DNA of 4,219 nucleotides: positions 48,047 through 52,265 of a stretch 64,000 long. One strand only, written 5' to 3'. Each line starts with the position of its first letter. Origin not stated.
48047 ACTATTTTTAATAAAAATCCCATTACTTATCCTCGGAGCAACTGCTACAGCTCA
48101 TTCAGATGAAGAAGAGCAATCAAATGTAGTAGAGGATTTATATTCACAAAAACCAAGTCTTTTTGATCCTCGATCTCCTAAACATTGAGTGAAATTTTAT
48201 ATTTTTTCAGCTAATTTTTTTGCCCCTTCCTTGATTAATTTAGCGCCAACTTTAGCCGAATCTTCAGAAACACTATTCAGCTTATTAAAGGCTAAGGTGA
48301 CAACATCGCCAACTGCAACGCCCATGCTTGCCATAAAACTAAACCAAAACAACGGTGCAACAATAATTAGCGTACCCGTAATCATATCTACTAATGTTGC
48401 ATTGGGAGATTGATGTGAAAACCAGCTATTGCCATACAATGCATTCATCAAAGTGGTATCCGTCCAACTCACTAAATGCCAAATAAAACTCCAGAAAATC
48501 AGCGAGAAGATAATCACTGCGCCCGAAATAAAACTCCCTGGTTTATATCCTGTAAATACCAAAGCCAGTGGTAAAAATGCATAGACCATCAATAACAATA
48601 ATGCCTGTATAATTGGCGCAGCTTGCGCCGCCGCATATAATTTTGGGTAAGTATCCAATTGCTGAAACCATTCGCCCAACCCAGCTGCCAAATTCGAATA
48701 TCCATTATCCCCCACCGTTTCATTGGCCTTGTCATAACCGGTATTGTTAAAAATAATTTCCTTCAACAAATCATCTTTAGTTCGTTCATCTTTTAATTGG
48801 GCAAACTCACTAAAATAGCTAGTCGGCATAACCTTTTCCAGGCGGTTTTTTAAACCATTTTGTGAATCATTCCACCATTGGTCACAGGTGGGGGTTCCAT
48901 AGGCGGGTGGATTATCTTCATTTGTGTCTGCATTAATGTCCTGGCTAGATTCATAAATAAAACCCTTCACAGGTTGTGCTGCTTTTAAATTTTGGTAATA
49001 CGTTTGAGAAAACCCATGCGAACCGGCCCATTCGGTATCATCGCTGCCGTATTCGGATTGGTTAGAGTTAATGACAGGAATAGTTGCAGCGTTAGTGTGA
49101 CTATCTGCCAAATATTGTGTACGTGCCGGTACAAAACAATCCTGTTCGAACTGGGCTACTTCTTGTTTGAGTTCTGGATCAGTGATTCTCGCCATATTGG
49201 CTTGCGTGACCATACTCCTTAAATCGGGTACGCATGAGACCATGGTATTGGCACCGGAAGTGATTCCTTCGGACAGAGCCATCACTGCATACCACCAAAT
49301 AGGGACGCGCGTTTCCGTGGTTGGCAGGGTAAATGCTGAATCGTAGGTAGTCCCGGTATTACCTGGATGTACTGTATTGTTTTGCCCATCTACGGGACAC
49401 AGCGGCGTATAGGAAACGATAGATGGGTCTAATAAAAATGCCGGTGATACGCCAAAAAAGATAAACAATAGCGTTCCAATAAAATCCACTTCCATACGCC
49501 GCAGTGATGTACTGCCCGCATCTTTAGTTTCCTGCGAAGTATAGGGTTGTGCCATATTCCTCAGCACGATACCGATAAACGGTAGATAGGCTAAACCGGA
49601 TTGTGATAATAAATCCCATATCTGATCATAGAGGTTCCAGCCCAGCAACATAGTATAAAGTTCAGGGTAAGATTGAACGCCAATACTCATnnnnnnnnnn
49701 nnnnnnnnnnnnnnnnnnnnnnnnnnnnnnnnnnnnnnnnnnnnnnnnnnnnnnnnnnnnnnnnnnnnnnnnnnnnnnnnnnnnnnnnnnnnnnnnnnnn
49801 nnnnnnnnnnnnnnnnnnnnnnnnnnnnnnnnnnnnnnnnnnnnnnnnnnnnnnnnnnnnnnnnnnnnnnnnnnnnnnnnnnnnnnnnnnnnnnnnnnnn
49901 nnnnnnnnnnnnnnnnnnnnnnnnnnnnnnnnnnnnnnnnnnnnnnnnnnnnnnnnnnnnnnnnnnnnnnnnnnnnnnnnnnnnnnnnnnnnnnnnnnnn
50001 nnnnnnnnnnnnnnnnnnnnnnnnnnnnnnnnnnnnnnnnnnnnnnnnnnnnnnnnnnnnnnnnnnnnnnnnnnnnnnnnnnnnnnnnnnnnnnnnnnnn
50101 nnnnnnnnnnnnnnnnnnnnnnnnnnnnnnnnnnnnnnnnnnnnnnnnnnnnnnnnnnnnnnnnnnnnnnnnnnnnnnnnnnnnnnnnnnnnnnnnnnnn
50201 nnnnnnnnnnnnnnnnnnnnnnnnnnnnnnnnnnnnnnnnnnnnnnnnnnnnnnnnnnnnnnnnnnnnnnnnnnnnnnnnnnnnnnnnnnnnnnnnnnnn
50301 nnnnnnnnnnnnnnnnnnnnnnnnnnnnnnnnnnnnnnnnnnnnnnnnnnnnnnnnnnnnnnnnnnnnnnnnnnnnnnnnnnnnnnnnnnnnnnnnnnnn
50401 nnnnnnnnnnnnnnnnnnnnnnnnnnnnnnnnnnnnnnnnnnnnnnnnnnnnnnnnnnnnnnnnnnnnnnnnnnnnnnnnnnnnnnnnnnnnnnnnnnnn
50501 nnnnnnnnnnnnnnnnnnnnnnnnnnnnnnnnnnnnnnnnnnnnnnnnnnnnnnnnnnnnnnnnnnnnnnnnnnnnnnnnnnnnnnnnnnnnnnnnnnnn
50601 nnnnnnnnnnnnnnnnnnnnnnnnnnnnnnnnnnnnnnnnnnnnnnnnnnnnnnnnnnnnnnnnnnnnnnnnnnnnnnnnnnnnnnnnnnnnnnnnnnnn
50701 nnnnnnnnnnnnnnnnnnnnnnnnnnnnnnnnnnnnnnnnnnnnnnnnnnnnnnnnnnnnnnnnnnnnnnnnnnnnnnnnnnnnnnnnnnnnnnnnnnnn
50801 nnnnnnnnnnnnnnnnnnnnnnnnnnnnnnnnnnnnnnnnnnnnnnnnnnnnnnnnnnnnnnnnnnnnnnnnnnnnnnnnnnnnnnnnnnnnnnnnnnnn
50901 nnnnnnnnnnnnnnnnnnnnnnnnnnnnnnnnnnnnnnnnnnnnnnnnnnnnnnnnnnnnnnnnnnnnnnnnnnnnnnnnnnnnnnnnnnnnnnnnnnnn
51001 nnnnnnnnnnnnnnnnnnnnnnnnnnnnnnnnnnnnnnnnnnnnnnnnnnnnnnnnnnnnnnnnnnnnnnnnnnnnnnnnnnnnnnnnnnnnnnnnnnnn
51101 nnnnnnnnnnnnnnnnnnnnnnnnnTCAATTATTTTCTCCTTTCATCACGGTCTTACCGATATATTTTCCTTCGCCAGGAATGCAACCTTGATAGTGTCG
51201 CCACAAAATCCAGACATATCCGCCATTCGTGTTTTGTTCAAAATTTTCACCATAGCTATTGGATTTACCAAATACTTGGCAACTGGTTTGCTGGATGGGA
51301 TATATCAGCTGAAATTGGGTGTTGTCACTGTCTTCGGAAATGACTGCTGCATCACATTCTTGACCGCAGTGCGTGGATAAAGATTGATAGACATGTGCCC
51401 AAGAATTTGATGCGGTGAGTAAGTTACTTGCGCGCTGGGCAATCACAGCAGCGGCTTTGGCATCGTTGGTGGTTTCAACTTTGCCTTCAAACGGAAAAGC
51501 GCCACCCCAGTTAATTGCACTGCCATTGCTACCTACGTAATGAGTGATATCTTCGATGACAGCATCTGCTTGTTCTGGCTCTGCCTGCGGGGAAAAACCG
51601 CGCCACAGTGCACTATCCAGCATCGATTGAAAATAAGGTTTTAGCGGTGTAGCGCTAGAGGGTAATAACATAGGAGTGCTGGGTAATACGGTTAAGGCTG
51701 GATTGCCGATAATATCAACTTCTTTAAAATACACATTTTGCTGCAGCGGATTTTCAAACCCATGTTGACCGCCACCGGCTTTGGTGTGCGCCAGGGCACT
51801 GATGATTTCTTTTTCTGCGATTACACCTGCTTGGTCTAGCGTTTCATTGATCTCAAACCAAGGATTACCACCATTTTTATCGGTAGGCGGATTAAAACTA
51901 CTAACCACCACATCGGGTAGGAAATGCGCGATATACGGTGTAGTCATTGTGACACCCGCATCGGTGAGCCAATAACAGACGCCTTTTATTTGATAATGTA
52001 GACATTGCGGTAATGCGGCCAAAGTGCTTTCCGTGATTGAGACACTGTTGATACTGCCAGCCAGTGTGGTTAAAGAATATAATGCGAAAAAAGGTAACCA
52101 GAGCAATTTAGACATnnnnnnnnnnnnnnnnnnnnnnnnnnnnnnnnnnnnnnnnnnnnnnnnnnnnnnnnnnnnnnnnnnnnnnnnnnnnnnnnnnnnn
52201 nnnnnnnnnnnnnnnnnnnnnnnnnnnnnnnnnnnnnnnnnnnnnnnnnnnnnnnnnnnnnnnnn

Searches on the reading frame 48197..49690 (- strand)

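Call 7: search_protein_families(library=pfam, proteins=[window:48197-49690:-], max_evalue=0.001)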
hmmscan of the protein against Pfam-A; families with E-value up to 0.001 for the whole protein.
window:48197-49690:- (497 aa): 1 family
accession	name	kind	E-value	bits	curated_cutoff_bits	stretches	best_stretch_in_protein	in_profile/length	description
PF07916.16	TraG_N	-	3.4e-40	138.8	36.1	1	10-463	1-449/462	TraG-like protein, N-terminal region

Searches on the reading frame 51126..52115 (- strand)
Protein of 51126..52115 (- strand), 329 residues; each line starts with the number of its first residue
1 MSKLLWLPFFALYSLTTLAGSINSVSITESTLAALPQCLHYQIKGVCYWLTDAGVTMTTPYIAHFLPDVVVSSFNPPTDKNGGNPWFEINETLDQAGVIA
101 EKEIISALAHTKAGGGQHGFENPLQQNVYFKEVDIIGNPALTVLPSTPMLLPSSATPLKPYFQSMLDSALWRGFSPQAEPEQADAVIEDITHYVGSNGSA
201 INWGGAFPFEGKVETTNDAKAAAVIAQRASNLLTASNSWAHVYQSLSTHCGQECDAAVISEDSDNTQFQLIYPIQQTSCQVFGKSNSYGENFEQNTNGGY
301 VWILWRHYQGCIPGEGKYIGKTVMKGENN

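Call 7: search_protein_families(library=pfam, proteins=[window:51126-52115:-], max_evalue=0.001)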
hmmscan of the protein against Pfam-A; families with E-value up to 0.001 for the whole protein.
window:51126-52115:- (329 aa): 1 family
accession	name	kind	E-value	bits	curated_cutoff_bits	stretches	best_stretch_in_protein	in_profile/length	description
PF06834.16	TraU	-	4.6e-28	98.9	26.5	1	34-312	10-305/306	TraU protein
